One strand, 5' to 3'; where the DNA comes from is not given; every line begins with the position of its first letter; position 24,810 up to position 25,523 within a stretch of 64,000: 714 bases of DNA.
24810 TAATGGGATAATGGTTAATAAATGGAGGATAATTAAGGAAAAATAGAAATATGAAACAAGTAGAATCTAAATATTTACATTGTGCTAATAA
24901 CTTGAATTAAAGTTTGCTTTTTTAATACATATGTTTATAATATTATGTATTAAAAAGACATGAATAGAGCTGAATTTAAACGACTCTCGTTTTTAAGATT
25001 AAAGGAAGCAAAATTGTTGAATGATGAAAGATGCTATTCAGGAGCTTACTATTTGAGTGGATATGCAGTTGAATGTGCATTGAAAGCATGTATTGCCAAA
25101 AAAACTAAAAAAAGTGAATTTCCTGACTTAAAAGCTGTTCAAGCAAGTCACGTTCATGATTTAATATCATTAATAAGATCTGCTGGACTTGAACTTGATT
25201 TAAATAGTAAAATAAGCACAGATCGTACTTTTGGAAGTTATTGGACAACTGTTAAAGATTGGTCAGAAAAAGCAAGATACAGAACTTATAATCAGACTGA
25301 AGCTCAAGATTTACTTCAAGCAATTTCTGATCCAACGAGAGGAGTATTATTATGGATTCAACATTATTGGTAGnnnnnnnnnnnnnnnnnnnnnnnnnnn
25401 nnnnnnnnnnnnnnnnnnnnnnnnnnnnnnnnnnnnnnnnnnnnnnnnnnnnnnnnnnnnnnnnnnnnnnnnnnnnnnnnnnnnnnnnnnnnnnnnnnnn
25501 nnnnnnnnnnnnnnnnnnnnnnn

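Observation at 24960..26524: Candidate mobile defense module: HEPN protein + overlapping unknown partner + convergent TIR-like (COG4271-type) protein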

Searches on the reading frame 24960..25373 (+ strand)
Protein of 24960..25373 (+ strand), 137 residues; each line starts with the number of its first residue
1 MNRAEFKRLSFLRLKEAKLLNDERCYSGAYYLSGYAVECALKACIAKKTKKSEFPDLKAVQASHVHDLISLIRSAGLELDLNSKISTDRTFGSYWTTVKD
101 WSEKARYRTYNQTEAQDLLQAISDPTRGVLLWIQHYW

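Call 3: search_protein_families(library=pfam, proteins=[window:24960-25373:+], max_evalue=0.1)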
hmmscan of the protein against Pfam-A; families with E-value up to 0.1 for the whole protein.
window:24960-25373:+ (137 aa): 1 family
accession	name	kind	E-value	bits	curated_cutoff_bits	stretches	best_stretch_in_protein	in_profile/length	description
PF05168.19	HEPN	-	3.2e-05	24.5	22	1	13-122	11-104/117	HEPN domain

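Call 4: search_protein_families(library=padloc, proteins=[window:24960-25373:+], max_evalue=0.1)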
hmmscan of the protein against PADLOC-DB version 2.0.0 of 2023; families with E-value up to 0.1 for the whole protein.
window:24960-25373:+ (137 aa): 2 families
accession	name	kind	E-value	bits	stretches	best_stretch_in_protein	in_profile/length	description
PDLC04558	PDC-M28A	-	6.5e-08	31.1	1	14-118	13-115/138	-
PDLC04557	PDC-M28A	-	0.035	11.9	1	13-73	49-116/181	-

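Call 5: search_protein_families(library=ncbifam, proteins=[window:24960-25373:+], max_evalue=0.1)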
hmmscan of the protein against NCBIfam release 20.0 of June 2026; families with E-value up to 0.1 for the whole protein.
window:24960-25373:+ (137 aa): 0 families

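Call 20: find_related_loci(query=A2, collection=genome_contigs, flank=6000)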
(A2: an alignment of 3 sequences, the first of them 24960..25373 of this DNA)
Query A2 (137 aa) in genome_contigs; peptide patterns used: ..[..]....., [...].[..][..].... (x = any residue, [..] = any of these).
599 stretches matched a pattern (row limit reached: there are more); 578 encode a relative of the query (tblastn E <= 1e-3); the best 80 are kept; 80 distinct loci.
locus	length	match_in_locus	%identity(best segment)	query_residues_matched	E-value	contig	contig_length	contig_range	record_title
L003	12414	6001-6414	54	1-137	4e-48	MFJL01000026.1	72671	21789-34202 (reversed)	MAG: Candidatus Gottesmanbacteria bacterium RIFCSPHIGHO2_02_FULL_39_11 rifcsphigho2_02_scaffold_422, whole genome shotgu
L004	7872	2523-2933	52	1-137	1e-46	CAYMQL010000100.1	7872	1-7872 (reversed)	MAG TPA_asm: uncultured Planctomycetaceae bacterium isolate binchicken_co27_67 genome assembly, contig: NODE_16192_lengt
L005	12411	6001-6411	54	1-137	2e-46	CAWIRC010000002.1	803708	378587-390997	MAG: Pirellulales bacterium isolate MFD04408.bin.2.94 genome assembly, contig: contig_23219, whole genome shotgun sequen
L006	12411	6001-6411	53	1-137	2e-46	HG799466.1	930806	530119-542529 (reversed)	Gemmata sp. IIL30 genomic scaffold, scaffold00005, whole genome shotgun sequence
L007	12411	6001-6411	54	1-137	7e-46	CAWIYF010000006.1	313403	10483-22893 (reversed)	MAG: Candidatus Bathyarchaeota archaeon isolate MFD05942.bin.1.284 genome assembly, contig: contig_43953, whole genome s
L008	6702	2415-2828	51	1-137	1e-45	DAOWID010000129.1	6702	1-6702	MAG TPA_asm: Planctomycetota bacterium isolate CSMAG_2034 CSMAG_2034_k141_699820_length_6702_cov_18.0000, whole genome s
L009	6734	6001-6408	54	1-137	2e-45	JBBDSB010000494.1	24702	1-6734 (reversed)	MAG: Cyclobacteriaceae bacterium isolate LejiaC_41_44 Lejia_C_4672_length_24702_cov_27, whole genome shotgun sequence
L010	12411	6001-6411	50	1-137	8e-45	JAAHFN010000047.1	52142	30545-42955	MAG: Oscillatoria sp. SIO1A7 1A7_NODE_47, whole genome shotgun sequence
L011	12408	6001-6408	51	1-137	5e-45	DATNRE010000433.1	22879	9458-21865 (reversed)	MAG TPA_asm: Candidatus Obscuribacterales bacterium isolate SMAG_U16525 k141_740941, whole genome shotgun sequence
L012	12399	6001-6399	51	1-137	9e-45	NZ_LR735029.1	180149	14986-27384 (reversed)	Planktothrix paucivesiculata PCC 9631 isolate BBR_PRJEB10994, whole genome shotgun sequence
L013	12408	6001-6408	53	1-137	1e-44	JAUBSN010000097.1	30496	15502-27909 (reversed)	Microcoleus sp. F8-C3 NODE_281_length_30496_cov_20.315231, whole genome shotgun sequence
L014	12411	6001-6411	53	1-137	2e-44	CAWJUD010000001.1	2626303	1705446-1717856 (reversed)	MAG: Pirellulales bacterium isolate MFD04408.bin.1.134 genome assembly, contig: contig_23428, whole genome shotgun seque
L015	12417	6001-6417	50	1-137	9e-45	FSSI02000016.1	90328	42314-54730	Oscillatoria sp. HE10JO genome assembly, contig: Sample_HE_10J0_scaffold_15, whole genome shotgun sequence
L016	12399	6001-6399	50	1-133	1e-44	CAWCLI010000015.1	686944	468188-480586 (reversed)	MAG: Nitrospirota bacterium isolate MFD03726.bin.1.47 genome assembly, contig: contig_58007, whole genome shotgun sequen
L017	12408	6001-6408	53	1-137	2e-44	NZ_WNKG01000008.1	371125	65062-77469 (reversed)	Cyclobacterium salsum strain SYSU L10167 NODE_8_length_371125_cov_137.876_ID_8449, whole genome shotgun sequence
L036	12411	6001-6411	50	1-137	4e-42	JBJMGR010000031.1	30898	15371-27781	MAG: Pyrinomonadaceae bacterium isolate H3_18_all_fractions_metab_conc_6_64_56 k255_404807, whole genome shotgun sequenc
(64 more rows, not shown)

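Call 36: search_solved_structures(query=A4, max_evalue=1, show_alignments=3)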
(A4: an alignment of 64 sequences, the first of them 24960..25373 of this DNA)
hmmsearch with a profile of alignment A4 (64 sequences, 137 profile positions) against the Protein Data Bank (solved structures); distinct sequences matched with E-value up to 1: 0.

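Call 59: search_protein_families(library=padloc, alignment_id=A4, max_evalue=0.01)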
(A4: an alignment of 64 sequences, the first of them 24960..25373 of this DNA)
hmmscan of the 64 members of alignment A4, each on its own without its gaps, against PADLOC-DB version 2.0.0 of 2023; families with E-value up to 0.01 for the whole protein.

A. member 1, window:24960-25373:+ (137 aa): 1 family
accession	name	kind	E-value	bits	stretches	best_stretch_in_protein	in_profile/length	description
PDLC04558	PDC-M28A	-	6.5e-08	31.1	1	14-118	13-115/138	-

B. families by the number of members that match (of 64 scanned): 7 families
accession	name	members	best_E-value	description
PDLC04558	PDC-M28A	64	1.7e-11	-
PDLC04557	PDC-M28A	5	2.2e-07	-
PDLC01458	Cmr5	1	0.00018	CAS-III-B; effector_SS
PDLC01974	CARF_m10--CARF_HEPN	1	0.00099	-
PDLC04582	PDC-M33A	1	0.0029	-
PDLC02353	AbiV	1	0.0052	AbiV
PDLC02456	BrxA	1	0.0091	BrxA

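Call 60: search_protein_families(library=pfam, alignment_id=A4, max_evalue=0.01)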
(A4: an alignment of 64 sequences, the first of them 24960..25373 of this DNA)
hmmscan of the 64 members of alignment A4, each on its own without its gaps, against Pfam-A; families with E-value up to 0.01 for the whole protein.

A. member 1, window:24960-25373:+ (137 aa): 1 family
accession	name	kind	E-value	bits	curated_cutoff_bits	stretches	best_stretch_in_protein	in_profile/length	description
PF05168.19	HEPN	-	3.2e-05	24.5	22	1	13-122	11-104/117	HEPN domain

B. families by the number of members that match (of 64 scanned): 5 families
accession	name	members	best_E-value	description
PF05168.19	HEPN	63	1.1e-09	HEPN domain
PF18632.6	DUF5630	5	0.0014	Family of unknown function (DUF5630)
PF18728.6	HEPN_AbiV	4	0.00035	AbiV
PF09083.16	DUF1923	1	0.00018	Domain of unknown function (DUF1923)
PF16227.11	DUF4886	1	0.0085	Domain of unknown function (DUF4886)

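Call 63: find_homologous_proteins(query=L009:5109-5441:+, max_evalue=0.00001)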
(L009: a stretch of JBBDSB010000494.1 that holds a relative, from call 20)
Query L009:5109-5441:+ (110 aa): 3083 proteins with E <= 0.00001 among 3114 candidates; the best 120 are listed.
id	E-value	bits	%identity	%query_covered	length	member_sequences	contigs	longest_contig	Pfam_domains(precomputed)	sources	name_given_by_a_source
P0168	2.9e-66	239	100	100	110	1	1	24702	PF18765.8,PF20697.4,PF01909.30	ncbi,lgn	ncbi:MAG: nucleotidyltransferase domain-containing protein [Cyclobacteriaceae bacterium]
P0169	4.1e-51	190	78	100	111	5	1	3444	PF18765.8,PF20697.4,PF01909.30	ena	-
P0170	3.5e-50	187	78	99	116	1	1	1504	PF18765.8,PF20697.4,PF01909.30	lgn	-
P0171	9.7e-50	185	77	99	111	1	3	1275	PF18765.8,PF20697.4,PF01909.30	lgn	-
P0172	1.3e-49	185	78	97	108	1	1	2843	PF18765.8,PF20697.4,PF01909.30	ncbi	ncbi:MAG: nucleotidyltransferase family protein [Bacteroidales bacterium]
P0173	2.7e-48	181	75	99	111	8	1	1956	PF18765.8,PF20697.4,PF01909.30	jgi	-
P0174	4.2e-48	180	75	100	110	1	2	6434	PF18765.8,PF20697.4,PF01909.30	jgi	-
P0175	4.9e-48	180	75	100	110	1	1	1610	PF18765.8,PF20697.4,PF01909.30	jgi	jgi:predicted nucleotidyltransferase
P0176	5.4e-48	180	75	100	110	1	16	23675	PF18765.8,PF20697.4,PF01909.30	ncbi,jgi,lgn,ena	-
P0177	8.2e-48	179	75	100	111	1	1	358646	PF18765.8,PF20697.4,PF01909.30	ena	-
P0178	9.9e-48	179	73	100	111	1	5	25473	PF18765.8,PF01909.30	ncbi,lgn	ncbi:MAG: nucleotidyltransferase family protein [Bacteroidota bacterium]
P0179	1.5e-46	175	73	100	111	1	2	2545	PF18765.8,PF01909.30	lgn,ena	-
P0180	2.1e-46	175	74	100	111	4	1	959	PF18765.8,PF20697.4,PF01909.30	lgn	-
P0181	2.6e-46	174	73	100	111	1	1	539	PF18765.8,PF20697.4,PF01909.30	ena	-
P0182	3.7e-46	174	73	100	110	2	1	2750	PF18765.8,PF20697.4,PF01909.30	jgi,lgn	-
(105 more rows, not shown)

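Call 74: search_protein_families(library=phrogs, proteins=[window:24960-25373:+], max_evalue=0.01)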
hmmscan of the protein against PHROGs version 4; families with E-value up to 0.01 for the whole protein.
window:24960-25373:+ (137 aa): 1 family
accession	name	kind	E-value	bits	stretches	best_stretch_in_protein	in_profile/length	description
phrog_5737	-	unknown function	1.2e-33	117.1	1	1-137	1-138/138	-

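Call 80: search_dna_similar(query=window:24960-25373:+, collection=phages, mode=protein, max_evalue=0.001, max_rows=15)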
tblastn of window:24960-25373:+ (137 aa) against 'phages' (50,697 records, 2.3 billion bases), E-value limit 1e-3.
Records with a match: 1; places in all: 1; records where one place covers at least 80% of the query: 1.
Best place of each record, by identity: <60% 1.
By first word of the organism name: Klebsiella 1.
By host as written in the record: Klebsiella pneumoniae 1.
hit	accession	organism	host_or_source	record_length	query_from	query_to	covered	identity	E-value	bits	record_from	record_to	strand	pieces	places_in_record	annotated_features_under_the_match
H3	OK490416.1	Klebsiella phage Kp4864-1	Klebsiella pneumoniae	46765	1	137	100%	45.7%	8e-33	126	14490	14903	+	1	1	record has no annotation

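Call 81: search_dna_similar(query=window:24960-25373:+, collection=plasmids, mode=protein, max_evalue=0.001, max_rows=25)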
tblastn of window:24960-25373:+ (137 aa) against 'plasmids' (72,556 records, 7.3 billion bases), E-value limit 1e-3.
Records with a match: 6; places in all: 6; records where one place covers at least 80% of the query: 6.
Best place of each record, by identity: <60% 6.
By first word of the organism name: Rhizobium 2; Acinetobacter 1; Deinococcus 1; Lichenicola 1; Nostoc 1.
By predicted mobility (MOB-suite, as given by PLSDB): non-mobilizable 4; mobilizable 2.
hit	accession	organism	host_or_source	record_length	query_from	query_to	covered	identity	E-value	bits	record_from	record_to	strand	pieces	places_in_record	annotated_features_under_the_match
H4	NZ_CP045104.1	Acinetobacter johnsonii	cell culture,urban river water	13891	1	137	100%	42.8%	1e-32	127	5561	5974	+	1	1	HEPN domain-containing protein | hypothetical protein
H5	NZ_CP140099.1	Deinococcus sp. AB2017081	pure culture,soil near an iron factory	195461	5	137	97%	41.4%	1e-27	113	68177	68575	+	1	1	hypothetical protein | DUF3800 domain-containing protein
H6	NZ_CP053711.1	Lichenicola cladoniae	Cladonia borealis,cell culture,lichen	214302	5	133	94%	29.0%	7e-8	57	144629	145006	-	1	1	hypothetical protein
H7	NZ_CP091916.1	Nostoc sp. UHCC 0870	cell culture,Brackish water, ...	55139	13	122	80%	33.9%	2e-7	56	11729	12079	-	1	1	hypothetical protein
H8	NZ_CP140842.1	Rhizobium ruizarguesonis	Trifolium pratense,whole organism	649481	16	133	86%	30.0%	8e-4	45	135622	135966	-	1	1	hypothetical protein (x2)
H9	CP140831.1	Rhizobium ruizarguesonis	Trifolium pratense,whole organism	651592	16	133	86%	30.0%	8e-4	45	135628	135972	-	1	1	hypothetical protein (x2)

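Call 82: get_annotated_region(hit=H3, flank=3000)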
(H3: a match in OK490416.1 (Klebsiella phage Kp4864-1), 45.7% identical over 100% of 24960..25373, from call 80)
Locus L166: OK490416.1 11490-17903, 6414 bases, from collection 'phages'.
description: UNVERIFIED: Klebsiella phage Kp4864-1, complete genome.
organism: Klebsiella phage Kp4864-1 (NCBI taxid 2895873)
taxonomy: Viruses; Duplodnaviria; Heunggongvirae; Uroviricota; Caudoviricetes
host: Klebsiella pneumoniae; source: -; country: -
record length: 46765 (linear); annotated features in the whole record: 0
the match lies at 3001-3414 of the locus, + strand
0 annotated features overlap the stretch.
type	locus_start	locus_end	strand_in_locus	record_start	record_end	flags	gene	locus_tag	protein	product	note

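Call 102: search_solved_structures(query=A4, max_evalue=10, show_alignments=3)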
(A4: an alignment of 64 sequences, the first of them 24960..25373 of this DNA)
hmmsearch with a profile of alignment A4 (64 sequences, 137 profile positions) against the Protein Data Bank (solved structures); distinct sequences matched with E-value up to 10: 0.

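Call 105: search_protein_families(library=pfam, alignment_id=A6, max_evalue=0.0001)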
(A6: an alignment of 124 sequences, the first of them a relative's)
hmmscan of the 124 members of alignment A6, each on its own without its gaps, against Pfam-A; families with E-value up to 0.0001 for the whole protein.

A. member 1, L003:4766-5815:+ (349 aa): 1 family
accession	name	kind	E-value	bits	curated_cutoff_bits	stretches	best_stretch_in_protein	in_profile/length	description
PF00248.27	Aldo_ket_red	-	9e-48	163.3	24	1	15-326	1-288/291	Aldo/keto reductase family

B. families by the number of members that match (of 124 scanned): 169 families (the first 25 are shown)
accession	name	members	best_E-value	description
PF00899.27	ThiF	3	5.8e-85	ThiF family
PF00118.29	Cpn60_TCP1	3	1.4e-79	TCP-1/cpn60 chaperonin family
PF01894.22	UPF0047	3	9.4e-38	Uncharacterised protein family UPF0047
PF01810.24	LysE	3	1.2e-31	LysE type translocator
PF00581.25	Rhodanese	3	4.5e-20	Rhodanese-like domain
PF02597.26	ThiS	3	1.6e-13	ThiS family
PF13401.12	AAA_22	3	5.6e-07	AAA domain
PF00970.30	FAD_binding_6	3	1.4e-06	Oxidoreductase FAD-binding domain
PF05167.17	DUF711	2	8.8e-180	Uncharacterised ACR (DUF711)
PF02492.25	cobW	2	2e-61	CobW/HypB/UreG, nucleotide-binding domain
PF07478.18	Dala_Dala_lig_C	2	2.9e-51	D-ala D-ala ligase C-terminus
PF03372.29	Exo_endo_phos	2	5.3e-35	Endonuclease/Exonuclease/phosphatase family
PF00936.24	BMC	2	5.4e-30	BMC domain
PF07683.19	CobW_C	2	4.4e-26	Cobalamin synthesis protein cobW C-terminal domain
PF01820.27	Dala_Dala_lig_N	2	3.8e-23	D-ala D-ala ligase N-terminus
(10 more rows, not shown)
